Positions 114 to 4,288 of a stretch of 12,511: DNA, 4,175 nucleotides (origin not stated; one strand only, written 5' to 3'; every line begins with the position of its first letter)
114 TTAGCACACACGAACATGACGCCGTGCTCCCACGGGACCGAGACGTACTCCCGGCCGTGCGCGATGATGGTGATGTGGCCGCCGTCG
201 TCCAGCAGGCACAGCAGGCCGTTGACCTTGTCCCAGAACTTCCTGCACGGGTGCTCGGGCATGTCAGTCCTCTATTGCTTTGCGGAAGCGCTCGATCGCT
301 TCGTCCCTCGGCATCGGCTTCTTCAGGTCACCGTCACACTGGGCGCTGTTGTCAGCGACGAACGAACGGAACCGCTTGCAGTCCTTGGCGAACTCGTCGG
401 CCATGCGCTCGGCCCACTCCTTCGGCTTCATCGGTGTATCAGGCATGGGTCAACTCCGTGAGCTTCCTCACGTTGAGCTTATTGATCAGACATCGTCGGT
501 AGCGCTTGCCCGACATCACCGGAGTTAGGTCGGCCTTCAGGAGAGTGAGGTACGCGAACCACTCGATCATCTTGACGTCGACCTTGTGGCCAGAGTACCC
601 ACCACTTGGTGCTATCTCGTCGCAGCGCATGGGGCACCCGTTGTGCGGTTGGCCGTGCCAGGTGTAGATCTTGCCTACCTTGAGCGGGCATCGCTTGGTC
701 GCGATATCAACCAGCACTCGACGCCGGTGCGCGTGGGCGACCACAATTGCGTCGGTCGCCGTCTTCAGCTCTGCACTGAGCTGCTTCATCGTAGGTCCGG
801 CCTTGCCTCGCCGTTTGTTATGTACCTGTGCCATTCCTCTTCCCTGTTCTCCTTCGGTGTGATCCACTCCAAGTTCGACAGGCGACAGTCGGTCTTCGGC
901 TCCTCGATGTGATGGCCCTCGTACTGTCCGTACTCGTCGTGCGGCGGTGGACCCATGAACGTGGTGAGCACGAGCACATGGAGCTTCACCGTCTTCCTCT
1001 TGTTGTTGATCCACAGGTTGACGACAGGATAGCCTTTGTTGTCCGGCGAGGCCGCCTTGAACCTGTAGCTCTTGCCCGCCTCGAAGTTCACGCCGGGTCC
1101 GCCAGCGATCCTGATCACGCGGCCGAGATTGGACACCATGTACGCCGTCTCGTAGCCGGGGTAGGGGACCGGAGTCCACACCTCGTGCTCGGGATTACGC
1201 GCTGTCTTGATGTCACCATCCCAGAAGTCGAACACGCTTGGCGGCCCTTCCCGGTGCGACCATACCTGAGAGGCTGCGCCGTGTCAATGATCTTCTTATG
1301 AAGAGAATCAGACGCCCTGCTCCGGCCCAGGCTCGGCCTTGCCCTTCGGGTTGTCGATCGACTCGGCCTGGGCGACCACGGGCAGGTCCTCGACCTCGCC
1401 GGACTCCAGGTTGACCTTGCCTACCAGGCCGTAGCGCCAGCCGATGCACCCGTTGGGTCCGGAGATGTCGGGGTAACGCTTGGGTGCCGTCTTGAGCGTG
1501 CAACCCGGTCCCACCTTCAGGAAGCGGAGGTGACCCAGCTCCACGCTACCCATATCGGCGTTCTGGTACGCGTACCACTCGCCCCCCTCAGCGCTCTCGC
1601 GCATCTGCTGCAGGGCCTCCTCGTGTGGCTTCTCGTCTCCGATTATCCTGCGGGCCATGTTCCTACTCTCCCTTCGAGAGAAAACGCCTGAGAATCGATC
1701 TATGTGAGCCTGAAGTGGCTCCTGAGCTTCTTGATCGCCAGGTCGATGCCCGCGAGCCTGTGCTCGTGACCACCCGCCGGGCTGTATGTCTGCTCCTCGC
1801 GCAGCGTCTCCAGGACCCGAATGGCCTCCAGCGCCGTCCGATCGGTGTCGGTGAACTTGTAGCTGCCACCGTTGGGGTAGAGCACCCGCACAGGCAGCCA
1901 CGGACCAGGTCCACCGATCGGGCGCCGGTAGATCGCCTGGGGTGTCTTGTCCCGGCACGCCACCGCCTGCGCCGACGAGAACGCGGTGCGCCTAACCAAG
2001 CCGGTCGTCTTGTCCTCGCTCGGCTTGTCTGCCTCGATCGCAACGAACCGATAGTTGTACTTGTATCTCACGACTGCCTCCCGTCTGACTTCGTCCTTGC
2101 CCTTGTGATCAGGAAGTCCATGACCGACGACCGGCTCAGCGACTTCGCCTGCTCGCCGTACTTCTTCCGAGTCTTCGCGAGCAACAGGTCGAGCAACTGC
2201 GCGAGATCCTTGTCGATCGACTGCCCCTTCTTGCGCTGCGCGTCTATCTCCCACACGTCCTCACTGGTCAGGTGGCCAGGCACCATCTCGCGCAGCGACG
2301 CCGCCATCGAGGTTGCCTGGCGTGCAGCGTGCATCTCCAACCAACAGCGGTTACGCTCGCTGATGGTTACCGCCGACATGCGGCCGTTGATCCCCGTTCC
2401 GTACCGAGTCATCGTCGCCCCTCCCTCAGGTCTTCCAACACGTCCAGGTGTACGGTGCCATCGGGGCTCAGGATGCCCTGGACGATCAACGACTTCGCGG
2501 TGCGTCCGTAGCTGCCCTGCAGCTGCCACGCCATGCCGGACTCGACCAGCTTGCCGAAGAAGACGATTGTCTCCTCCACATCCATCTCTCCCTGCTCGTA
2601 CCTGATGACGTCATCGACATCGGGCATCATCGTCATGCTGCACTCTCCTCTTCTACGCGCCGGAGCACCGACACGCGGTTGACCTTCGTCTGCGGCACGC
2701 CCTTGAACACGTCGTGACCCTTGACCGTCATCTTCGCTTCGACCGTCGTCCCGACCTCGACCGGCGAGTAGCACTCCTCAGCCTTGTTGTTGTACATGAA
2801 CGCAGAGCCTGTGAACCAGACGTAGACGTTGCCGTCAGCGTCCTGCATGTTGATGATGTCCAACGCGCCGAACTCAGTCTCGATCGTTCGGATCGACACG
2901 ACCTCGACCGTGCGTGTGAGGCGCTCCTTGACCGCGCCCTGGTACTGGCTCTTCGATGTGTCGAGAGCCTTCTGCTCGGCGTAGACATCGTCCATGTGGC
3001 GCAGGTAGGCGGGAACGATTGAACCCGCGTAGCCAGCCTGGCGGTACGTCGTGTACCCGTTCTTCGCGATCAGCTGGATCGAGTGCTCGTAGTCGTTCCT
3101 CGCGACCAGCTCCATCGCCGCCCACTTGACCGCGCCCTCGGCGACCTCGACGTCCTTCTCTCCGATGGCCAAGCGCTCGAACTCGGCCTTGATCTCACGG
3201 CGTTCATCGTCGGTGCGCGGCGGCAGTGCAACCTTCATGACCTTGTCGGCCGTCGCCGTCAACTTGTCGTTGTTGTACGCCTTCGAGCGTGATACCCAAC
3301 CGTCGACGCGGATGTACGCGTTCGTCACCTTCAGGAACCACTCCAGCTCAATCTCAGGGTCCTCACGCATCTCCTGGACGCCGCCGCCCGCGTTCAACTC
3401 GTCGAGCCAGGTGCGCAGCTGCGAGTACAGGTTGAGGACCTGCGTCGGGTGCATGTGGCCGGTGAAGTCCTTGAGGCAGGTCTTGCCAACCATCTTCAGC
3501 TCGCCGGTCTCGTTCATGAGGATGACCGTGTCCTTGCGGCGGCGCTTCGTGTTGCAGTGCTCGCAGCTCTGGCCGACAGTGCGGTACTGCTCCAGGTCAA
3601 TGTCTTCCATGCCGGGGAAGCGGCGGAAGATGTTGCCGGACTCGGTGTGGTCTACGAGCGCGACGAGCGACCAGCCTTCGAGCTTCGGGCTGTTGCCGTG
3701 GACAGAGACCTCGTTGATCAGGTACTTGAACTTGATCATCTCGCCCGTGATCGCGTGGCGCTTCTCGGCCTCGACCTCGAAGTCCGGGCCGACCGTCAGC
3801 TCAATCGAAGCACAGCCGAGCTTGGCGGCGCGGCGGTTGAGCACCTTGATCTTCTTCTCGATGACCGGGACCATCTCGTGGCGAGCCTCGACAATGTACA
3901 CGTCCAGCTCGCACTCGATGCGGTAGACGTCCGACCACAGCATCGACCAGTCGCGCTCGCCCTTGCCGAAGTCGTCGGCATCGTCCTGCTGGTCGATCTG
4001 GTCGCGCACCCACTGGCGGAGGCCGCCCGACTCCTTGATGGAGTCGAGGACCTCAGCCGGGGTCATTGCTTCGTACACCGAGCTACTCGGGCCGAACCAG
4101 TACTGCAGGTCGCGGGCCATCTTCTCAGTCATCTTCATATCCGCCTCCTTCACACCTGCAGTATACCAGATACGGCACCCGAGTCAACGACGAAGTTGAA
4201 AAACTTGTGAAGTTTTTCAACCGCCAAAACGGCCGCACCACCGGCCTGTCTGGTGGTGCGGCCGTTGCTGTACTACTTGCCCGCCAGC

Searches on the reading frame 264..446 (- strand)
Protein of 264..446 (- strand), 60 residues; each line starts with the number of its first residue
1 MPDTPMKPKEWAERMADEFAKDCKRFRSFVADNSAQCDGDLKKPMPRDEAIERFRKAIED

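Call 14: search_protein_families(library=pfam, proteins=[window:264-446:-], max_evalue=0.01)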
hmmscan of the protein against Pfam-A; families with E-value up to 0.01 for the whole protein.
window:264-446:- (60 aa): 0 families

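Call 41: search_protein_families(library=phrogs, proteins=[window:264-446:-], max_evalue=0.01)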
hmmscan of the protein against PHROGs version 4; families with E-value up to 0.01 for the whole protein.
window:264-446:- (60 aa): 1 family
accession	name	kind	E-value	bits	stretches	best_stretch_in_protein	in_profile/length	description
phrog_18882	-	unknown function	0.0015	19.9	1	21-57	16-51/58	-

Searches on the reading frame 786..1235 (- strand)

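Call 14: search_protein_families(library=pfam, proteins=[window:786-1235:-], max_evalue=0.01)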
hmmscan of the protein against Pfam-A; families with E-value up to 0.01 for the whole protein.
window:786-1235:- (149 aa): 2 families
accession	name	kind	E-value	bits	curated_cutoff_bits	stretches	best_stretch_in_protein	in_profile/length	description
PF07463.16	NUMOD4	-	2.2e-09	37.9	23.4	1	18-75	1-49/49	NUMOD4 motif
PF13392.12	HNH_3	-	6.9e-06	26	24.8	1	84-130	2-44/46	HNH endonuclease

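Call 41: search_protein_families(library=phrogs, proteins=[window:786-1235:-], max_evalue=0.01)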
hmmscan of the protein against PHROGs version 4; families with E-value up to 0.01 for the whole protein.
window:786-1235:- (149 aa): 9 families
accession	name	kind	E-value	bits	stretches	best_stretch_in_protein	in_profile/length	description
phrog_59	-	DNA, RNA and nucleotide metabolism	2.7e-28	100.5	1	14-132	134-233/423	HNH endonuclease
phrog_959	-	DNA, RNA and nucleotide metabolism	3.7e-27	95.7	1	16-139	4-112/138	HNH endonuclease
phrog_1492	-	DNA, RNA and nucleotide metabolism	1.5e-22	81.3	1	11-132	38-157/414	HNH endonuclease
phrog_7545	-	DNA, RNA and nucleotide metabolism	4.7e-06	27.9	1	57-131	55-130/160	HNH endonuclease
phrog_37683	-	unknown function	6e-06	26.6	1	31-134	120-208/279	-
phrog_99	-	DNA, RNA and nucleotide metabolism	1e-05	26.4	1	60-130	141-201/383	HNH endonuclease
phrog_826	-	DNA, RNA and nucleotide metabolism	1e-05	26.2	1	62-134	90-158/281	HNH endonuclease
phrog_17657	-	DNA, RNA and nucleotide metabolism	1.1e-05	26.3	1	12-126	46-166/168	HNH endonuclease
phrog_15471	-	DNA, RNA and nucleotide metabolism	0.0011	19.8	1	66-132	15-78/183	HNH endonuclease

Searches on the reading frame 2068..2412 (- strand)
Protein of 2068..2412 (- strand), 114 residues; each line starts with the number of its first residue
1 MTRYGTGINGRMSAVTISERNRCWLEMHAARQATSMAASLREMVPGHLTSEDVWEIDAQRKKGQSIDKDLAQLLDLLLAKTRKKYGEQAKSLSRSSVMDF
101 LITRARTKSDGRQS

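Call 14: search_protein_families(library=pfam, proteins=[window:2068-2412:-], max_evalue=0.01)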
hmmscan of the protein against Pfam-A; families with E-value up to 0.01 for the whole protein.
window:2068-2412:- (114 aa): 0 families

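Call 41: search_protein_families(library=phrogs, proteins=[window:2068-2412:-], max_evalue=0.01)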
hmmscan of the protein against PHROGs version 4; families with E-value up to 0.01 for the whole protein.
window:2068-2412:- (114 aa): 0 families

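Call 65: search_protein_families(library=pfam, proteins=[window:2068-2412:-], max_evalue=5)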
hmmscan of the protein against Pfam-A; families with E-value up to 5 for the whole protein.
window:2068-2412:- (114 aa): 1 family
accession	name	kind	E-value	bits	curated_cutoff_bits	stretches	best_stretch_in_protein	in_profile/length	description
PF22567.2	UBA_9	-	0.17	12.2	27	1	56-79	23-42/43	UBA-like domain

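Call 67: search_solved_structures(query=window:2068-2412:-, max_evalue=10)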
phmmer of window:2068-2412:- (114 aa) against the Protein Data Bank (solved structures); distinct sequences matched with E-value up to 10: 5.
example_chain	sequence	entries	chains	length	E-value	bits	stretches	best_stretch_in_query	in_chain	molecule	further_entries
9nfu_C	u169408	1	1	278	0.37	14.5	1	2-55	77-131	scFv 6 Heavy Chain, scFv 6 Light Chain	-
8gui_K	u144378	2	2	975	0.74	13.5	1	17-88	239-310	E3 ubiquitin-protein ligase BRE1A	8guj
8wfh_E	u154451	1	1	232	1.1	13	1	4-54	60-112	D1 scFv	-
8kcl_A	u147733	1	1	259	1.2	12.9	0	22-58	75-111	LPXTG-motif cell wall anchor domain protein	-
8kb2_A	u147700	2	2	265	1.3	12.8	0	22-58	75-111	LPXTG-motif cell wall anchor domain protein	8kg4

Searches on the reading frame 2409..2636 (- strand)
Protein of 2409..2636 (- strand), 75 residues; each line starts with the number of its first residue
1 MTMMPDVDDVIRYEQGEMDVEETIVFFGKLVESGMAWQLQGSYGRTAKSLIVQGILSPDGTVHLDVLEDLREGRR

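Call 14: search_protein_families(library=pfam, proteins=[window:2409-2636:-], max_evalue=0.01)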
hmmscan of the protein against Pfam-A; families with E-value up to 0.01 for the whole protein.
window:2409-2636:- (75 aa): 1 family
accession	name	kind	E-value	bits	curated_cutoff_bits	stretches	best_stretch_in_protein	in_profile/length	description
PF24192.1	DUF7417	-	3e-23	81.8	27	1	4-63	4-64/75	Domain of unknown function (DUF7417)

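Call 41: search_protein_families(library=phrogs, proteins=[window:2409-2636:-], max_evalue=0.01)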
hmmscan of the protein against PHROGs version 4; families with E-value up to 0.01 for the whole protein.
window:2409-2636:- (75 aa): 1 family
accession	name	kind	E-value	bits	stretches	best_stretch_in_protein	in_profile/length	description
phrog_3908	-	unknown function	2.5e-24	85.9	1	4-63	4-64/74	-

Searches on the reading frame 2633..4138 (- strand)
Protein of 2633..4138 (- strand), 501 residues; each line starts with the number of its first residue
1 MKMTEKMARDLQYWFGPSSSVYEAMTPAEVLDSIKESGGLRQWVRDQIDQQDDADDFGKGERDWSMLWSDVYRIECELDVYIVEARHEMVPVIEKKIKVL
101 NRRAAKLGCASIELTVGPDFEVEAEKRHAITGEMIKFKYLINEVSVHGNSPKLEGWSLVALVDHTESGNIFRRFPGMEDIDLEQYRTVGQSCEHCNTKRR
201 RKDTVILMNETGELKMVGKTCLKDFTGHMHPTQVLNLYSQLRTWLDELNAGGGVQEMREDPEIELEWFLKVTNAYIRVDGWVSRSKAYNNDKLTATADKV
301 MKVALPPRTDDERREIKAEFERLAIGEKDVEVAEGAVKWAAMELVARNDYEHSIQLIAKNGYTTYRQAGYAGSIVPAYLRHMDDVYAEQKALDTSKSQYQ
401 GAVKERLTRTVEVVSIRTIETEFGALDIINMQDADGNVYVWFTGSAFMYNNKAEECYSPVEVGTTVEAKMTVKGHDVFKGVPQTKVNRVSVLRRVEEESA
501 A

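Call 14: search_protein_families(library=pfam, proteins=[window:2633-4138:-], max_evalue=0.01)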
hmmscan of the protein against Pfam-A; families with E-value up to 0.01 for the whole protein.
window:2633-4138:- (501 aa): 0 families

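Call 30: find_homologous_proteins(query=window:2633-4138:-, max_evalue=0.00001)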
Query window:2633-4138:- (501 aa): 46 proteins with E <= 0.00001 among 5759 candidates.
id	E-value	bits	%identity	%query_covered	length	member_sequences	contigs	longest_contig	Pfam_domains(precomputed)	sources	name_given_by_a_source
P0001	0.0e+0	1141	100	100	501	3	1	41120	-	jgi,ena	-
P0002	5.7e-289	977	90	95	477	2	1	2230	-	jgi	jgi:hypothetical protein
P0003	1.1e-182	626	59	100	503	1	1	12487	-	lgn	-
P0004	8.9e-51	191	34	79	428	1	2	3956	-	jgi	jgi:hypothetical protein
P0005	5.3e-49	185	34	82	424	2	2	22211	-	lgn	-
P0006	5.8e-48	182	35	82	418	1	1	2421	-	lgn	-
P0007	5.7e-47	179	33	80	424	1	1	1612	-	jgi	jgi:hypothetical protein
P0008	9.7e-47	178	32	82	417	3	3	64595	-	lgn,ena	-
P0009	1.5e-44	171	30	79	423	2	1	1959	-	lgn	-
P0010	9.2e-44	168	32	79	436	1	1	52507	-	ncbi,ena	-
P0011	2.5e-43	167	33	81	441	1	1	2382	-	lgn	-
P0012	2.8e-43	167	32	79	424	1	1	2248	-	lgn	-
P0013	7.6e-43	165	30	79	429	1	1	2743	-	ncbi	-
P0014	8.1e-43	165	33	80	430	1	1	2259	-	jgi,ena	-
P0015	8.5e-43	165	30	79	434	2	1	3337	-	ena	-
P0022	1.6e-40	157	34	80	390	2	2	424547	-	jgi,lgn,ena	-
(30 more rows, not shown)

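Call 32: find_encoding_contigs(protein=P0003, flank=10000, max_places=4)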
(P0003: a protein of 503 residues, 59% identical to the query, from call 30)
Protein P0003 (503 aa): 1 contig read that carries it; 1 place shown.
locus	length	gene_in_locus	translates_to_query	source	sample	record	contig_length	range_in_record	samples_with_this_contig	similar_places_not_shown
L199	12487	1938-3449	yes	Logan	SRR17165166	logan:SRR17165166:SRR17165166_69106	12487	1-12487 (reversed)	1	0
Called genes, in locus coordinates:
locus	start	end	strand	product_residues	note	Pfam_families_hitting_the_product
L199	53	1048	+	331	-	PF01507:PAPS_reduct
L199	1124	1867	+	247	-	-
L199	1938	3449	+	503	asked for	-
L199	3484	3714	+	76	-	PF24192:DUF7417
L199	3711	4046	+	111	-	-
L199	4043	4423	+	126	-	-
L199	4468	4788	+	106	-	-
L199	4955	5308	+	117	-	PF13392:HNH_3 (weak)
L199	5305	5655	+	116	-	-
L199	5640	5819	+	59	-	-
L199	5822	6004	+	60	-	-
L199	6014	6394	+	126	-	PF23986:Pam3_gp59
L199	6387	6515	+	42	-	-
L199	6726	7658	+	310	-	-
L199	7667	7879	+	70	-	-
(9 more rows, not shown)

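Call 33: find_encoding_contigs(protein=P0002, flank=10000, max_places=4)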
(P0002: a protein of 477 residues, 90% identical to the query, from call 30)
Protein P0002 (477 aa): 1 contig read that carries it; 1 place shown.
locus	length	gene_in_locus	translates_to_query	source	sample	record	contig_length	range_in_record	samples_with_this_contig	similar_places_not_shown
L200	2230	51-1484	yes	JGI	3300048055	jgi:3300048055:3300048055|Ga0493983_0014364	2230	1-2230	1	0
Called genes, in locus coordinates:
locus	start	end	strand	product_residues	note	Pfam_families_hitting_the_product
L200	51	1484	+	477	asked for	-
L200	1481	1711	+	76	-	PF24192:DUF7417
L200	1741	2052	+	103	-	-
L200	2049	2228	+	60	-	?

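Call 36: find_encoding_contigs(protein=P0022, flank=6000, max_places=3)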
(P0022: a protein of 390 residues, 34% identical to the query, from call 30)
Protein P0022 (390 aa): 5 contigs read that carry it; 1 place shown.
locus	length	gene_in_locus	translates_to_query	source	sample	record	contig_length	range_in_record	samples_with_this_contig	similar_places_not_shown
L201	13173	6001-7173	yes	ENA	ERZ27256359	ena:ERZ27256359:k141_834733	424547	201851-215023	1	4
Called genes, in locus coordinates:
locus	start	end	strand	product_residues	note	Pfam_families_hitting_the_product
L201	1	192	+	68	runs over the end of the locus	-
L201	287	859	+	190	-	PF17720:RLIG1 (weak)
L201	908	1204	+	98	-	-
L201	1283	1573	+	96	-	-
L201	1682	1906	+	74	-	-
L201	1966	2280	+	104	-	-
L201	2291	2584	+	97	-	-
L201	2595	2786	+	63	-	-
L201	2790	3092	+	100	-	-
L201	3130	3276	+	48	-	-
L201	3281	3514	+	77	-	-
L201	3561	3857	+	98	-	-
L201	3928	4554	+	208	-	-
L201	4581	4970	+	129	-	-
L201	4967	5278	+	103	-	-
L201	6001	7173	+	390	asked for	-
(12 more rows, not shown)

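Call 37: find_encoding_contigs(protein=P0005, flank=8000, max_places=3)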
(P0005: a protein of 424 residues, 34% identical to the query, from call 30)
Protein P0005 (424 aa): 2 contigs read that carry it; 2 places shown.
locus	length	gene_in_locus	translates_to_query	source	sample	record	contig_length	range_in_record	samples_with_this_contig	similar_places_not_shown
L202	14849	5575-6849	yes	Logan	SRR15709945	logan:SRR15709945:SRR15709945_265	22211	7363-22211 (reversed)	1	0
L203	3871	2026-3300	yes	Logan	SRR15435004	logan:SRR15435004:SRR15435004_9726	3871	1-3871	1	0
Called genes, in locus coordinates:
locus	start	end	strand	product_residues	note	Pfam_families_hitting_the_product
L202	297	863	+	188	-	-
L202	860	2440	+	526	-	-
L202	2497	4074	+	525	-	PF13264:DUF4055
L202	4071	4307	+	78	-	-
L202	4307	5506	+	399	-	PF04233:Phage_Mu_F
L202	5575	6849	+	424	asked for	-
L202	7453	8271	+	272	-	-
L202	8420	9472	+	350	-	-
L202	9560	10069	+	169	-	-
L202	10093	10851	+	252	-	-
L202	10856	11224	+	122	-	-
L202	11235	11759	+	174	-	PF20557:DnaT_2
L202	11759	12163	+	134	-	-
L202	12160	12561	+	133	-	PF13554:Phage_tail_terminator_5 (weak)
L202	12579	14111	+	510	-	PF18906:Phage_tube_2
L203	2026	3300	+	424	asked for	-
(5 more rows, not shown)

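Call 41: search_protein_families(library=phrogs, proteins=[window:2633-4138:-], max_evalue=0.01)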
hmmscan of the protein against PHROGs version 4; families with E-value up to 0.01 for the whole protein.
window:2633-4138:- (501 aa): 4 families
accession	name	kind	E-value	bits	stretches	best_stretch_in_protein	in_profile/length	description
phrog_2319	-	unknown function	1.9e-69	235.8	1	90-490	13-395/399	-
phrog_3628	-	unknown function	3.3e-08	34.1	1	384-492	161-256/257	-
phrog_30451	-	unknown function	1.7e-07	32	1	372-491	163-279/287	-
phrog_27218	-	unknown function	2.3e-07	31.8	1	387-491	98-189/192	-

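Call 57: search_dna_similar(query=window:2633-4138:-, collection=phages, mode=protein, max_rows=15)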
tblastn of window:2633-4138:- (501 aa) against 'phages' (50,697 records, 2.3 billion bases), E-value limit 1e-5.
Records with a match: 161; places in all: 161; records where one place covers at least 80% of the query: 34.
Best place of each record, by identity: <60% 161.
By first word of the organism name: Vibrio 115; Aeromonas 11; Serratia 9; Streptomyces 4; Rhodococcus 4; Cronobacter 4; Gordonia 3; Ruegeria 2; Salicola 1; Rhodobacter 1; and 7 more.
By host as written in the record: - 81; Aeromonas salmonicida 7; Vibrio parahaemolyticus 5; Vibrio sp. 4; Aeromonas hydrophila 3; Vibrio crassostreae 3; Ruegeria pomeroyi DSS-3 3; Serratia sp. 3; and 35 more.
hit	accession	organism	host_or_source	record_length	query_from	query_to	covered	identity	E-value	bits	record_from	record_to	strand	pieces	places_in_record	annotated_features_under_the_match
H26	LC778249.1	Aeromonas phage phiWae14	urban sewage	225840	93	491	80%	29.7%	2e-28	125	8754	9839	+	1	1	hypothetical protein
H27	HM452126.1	Aeromonas phage phiAS5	Aeromonas salmonicida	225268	93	491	80%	29.7%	3e-28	125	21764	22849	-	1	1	hypothetical protein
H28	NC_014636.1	Aeromonas phage phiAS5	Aeromonas salmonicida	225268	93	491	80%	29.7%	3e-28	125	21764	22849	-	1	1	hypothetical protein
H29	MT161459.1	Aeromonas phage Ahp1_CNU-2021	Aeromonas hydrophila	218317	89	491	80%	29.4%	1e-29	129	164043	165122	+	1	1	hypothetical protein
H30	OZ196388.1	Vibrio phage D485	Seawater and oysters mix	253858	81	492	82%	28.5%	1e-28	126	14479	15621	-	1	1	hypothetical protein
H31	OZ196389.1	Vibrio phage D490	Seawater and oysters mix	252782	81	492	82%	28.5%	3e-28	125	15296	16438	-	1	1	hypothetical protein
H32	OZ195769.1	Vibrio phage D482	Seawater and oysters mix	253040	81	492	82%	28.5%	3e-28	125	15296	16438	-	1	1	hypothetical protein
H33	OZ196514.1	Vibrio phage K575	Seawater and oysters mix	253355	81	492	82%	28.5%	3e-28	125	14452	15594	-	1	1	hypothetical protein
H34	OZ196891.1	Vibrio phage 6E35-1b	Seawater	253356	81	492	82%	28.5%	3e-28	125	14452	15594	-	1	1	hypothetical protein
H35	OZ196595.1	Vibrio phage K571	Seawater and oysters mix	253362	81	492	82%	28.5%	3e-28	125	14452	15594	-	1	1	hypothetical protein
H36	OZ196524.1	Vibrio phage K491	Seawater and oysters mix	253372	81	492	82%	28.5%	3e-28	125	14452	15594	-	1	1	hypothetical protein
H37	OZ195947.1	Vibrio phage D525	Seawater and oysters mix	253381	81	492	82%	28.5%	3e-28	125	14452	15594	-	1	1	hypothetical protein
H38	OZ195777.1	Vibrio phage D480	Seawater and oysters mix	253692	81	492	82%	28.5%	3e-28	125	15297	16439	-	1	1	hypothetical protein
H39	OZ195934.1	Vibrio phage D483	Seawater and oysters mix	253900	81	492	82%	28.5%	3e-28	125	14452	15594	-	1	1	hypothetical protein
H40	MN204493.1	Streptomyces phage Zuko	Streptomyces griseofuscus ATCC 23916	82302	95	499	81%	29.0%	7e-22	105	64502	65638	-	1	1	84: hypothetical protein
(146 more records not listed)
